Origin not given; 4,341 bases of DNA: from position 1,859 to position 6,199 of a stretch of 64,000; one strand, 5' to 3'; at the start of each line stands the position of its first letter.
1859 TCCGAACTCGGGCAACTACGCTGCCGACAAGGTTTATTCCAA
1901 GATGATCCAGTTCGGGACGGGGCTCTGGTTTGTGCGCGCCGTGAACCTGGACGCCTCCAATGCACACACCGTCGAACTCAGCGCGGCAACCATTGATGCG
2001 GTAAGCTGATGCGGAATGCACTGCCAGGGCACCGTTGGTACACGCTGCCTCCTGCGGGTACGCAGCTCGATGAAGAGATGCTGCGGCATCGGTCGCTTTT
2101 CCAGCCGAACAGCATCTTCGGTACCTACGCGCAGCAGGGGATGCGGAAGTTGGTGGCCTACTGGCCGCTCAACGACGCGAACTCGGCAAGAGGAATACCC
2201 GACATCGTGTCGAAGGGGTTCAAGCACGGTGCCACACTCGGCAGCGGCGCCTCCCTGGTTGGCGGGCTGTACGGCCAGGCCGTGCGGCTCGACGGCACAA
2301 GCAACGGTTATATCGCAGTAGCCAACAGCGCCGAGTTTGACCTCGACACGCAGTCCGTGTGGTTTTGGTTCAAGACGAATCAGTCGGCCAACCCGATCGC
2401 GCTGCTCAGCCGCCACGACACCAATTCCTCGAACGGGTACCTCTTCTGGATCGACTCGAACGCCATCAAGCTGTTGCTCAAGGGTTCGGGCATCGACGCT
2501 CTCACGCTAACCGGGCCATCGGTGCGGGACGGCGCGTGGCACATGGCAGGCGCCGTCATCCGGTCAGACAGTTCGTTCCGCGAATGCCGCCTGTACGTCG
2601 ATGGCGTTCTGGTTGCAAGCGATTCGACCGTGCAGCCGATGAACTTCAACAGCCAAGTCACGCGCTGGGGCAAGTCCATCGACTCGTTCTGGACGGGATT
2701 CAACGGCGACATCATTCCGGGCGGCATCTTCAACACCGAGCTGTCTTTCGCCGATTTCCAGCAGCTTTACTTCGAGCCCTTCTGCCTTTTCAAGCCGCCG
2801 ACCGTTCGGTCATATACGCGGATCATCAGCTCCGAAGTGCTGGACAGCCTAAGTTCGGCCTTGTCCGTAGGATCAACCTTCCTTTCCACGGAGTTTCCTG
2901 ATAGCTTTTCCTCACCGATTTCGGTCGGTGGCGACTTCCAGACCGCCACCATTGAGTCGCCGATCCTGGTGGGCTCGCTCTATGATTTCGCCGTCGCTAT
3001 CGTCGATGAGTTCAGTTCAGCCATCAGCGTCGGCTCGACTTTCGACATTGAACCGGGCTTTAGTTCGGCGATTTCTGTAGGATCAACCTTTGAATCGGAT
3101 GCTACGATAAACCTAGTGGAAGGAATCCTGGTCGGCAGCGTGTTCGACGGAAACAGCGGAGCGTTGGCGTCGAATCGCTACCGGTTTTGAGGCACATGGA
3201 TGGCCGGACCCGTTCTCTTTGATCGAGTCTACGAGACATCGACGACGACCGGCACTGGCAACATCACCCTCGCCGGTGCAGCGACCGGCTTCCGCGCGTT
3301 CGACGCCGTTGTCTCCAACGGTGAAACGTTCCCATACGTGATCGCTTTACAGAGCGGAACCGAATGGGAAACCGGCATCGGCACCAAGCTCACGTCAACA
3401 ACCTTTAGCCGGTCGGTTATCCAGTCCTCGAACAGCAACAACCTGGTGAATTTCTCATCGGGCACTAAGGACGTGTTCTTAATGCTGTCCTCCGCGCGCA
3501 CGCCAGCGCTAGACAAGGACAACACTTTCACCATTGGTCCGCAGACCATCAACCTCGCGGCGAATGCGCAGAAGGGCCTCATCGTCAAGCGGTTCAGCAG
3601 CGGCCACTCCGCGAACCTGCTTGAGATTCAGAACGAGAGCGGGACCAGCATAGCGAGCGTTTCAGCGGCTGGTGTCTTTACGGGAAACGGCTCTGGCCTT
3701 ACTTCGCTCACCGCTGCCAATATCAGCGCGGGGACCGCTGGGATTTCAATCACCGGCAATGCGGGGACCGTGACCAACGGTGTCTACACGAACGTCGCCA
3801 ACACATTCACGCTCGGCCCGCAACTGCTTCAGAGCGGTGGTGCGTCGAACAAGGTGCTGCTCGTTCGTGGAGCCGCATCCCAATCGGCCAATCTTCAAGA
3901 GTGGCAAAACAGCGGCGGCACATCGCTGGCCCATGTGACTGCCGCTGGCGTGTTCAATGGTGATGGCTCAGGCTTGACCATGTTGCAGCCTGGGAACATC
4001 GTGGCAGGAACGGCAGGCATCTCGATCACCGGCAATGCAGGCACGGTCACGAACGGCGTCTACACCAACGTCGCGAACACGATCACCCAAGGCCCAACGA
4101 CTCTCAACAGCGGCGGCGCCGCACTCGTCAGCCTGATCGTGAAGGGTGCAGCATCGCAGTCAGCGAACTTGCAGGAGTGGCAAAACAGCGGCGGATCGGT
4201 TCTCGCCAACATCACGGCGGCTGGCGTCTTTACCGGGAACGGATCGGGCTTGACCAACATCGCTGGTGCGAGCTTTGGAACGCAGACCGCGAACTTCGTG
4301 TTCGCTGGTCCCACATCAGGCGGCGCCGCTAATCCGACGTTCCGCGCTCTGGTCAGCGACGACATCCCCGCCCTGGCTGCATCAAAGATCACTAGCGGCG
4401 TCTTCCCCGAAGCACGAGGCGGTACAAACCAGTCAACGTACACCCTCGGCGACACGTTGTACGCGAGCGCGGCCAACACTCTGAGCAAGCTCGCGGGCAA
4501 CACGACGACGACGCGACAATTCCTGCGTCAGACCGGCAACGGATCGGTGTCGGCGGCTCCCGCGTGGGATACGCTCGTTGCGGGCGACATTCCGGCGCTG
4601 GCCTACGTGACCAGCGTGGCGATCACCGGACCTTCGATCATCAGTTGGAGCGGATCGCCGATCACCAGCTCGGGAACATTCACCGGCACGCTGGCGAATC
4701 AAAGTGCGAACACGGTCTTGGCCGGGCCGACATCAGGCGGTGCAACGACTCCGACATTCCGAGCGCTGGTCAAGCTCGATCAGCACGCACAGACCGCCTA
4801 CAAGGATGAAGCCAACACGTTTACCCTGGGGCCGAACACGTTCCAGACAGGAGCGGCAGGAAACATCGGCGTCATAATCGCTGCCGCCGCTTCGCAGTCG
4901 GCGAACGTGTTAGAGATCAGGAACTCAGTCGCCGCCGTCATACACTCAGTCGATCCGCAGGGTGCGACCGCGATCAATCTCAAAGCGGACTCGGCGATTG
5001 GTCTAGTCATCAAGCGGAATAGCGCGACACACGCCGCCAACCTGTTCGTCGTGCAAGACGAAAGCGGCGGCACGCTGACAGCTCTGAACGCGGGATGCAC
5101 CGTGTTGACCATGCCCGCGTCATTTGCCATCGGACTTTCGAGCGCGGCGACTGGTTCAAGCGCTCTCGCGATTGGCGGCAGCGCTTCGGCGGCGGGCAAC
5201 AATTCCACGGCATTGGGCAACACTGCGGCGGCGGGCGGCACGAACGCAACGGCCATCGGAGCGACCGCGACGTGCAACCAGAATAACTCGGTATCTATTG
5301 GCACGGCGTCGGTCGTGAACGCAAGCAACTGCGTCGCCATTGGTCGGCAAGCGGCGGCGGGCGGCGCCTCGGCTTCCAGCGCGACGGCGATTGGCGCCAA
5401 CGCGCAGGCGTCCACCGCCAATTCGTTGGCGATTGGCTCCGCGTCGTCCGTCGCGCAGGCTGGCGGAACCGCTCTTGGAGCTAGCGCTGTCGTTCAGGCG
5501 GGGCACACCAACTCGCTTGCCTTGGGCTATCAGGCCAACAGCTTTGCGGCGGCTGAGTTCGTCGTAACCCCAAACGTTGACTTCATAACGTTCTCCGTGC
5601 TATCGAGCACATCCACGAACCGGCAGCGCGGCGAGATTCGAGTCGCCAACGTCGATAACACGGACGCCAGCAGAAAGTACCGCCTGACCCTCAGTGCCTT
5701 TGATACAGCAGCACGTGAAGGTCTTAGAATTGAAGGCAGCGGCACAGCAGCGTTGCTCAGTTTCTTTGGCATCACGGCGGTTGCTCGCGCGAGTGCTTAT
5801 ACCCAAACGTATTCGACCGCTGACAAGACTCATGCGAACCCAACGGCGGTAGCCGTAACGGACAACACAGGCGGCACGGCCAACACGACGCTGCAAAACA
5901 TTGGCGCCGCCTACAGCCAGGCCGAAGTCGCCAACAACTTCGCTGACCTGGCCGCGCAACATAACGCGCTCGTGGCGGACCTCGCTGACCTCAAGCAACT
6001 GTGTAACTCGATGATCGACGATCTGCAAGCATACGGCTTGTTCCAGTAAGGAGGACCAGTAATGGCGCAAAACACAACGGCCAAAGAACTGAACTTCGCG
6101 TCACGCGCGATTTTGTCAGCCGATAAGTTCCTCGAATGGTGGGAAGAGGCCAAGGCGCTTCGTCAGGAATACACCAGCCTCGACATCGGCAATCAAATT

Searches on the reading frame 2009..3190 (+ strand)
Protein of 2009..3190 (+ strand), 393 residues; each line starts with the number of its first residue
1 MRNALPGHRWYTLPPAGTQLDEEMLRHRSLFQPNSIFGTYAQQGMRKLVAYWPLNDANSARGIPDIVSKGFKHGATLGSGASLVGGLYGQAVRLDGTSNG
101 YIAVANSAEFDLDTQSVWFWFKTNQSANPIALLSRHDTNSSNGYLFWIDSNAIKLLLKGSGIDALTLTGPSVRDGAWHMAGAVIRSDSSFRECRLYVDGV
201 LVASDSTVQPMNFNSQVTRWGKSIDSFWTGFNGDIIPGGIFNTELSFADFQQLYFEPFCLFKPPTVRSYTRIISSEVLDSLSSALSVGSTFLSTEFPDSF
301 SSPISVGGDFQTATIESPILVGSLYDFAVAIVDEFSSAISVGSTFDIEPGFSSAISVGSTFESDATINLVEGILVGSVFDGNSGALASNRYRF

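Call 11: search_protein_families(library=phrogs, proteins=[window:2009-3190:+], max_evalue=0.001)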
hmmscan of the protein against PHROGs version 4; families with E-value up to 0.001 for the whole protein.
window:2009-3190:+ (393 aa): 2 families
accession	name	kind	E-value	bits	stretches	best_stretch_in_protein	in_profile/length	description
phrog_18503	-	unknown function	4.9e-08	32.7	1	45-254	501-707/844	-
phrog_17320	-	unknown function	2.1e-05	23.5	1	116-255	949-1091/1373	-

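Call 12: search_protein_families(library=pfam, proteins=[window:2009-3190:+], max_evalue=0.001)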
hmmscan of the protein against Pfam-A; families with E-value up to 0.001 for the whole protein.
window:2009-3190:+ (393 aa): 1 family
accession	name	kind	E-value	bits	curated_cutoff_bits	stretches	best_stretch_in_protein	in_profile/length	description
PF13385.13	Laminin_G_3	-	2.3e-13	51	27.6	1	97-246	3-146/151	Concanavalin A-like lectin/glucanases superfamily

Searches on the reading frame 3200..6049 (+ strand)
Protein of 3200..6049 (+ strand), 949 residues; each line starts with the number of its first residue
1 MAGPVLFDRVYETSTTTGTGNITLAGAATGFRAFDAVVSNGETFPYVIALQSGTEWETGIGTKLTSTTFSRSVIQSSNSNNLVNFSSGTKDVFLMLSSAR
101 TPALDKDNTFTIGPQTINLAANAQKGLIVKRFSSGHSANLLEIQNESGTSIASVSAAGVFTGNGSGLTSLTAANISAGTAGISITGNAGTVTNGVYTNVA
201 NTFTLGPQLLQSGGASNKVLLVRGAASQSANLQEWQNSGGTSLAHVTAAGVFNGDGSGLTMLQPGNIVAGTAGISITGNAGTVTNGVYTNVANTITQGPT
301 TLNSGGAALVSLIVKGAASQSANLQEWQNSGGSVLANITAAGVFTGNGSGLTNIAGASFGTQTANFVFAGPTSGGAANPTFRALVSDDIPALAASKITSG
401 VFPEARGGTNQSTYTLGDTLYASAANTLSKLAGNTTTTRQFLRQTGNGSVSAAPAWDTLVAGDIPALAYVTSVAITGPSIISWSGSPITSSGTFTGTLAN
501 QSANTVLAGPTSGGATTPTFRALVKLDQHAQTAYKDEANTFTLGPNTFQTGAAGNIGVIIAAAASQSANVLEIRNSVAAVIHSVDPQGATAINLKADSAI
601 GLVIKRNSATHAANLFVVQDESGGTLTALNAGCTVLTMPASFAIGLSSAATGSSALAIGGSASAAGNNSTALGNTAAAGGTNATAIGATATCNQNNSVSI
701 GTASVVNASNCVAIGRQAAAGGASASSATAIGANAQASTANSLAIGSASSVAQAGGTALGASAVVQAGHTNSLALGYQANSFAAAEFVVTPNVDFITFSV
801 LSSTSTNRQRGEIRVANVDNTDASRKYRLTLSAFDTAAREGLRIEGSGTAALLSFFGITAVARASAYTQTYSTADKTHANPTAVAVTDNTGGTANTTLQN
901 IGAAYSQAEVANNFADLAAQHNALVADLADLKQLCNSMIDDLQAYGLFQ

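Call 11: search_protein_families(library=phrogs, proteins=[window:3200-6049:+], max_evalue=0.001)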
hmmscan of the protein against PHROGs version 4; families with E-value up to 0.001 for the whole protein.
window:3200-6049:+ (949 aa): 1 family
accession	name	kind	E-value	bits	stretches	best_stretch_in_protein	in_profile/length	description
phrog_10464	-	unknown function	0.00062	19.7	1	623-723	186-283/492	-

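Call 12: search_protein_families(library=pfam, proteins=[window:3200-6049:+], max_evalue=0.001)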
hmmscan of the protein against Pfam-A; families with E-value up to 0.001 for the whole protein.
window:3200-6049:+ (949 aa): 1 family
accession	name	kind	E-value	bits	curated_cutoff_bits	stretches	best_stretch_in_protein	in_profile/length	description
PF05658.19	YadA_head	-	2e-08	34.8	25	0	650-674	1-25/27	YadA head domain repeat (2 copies)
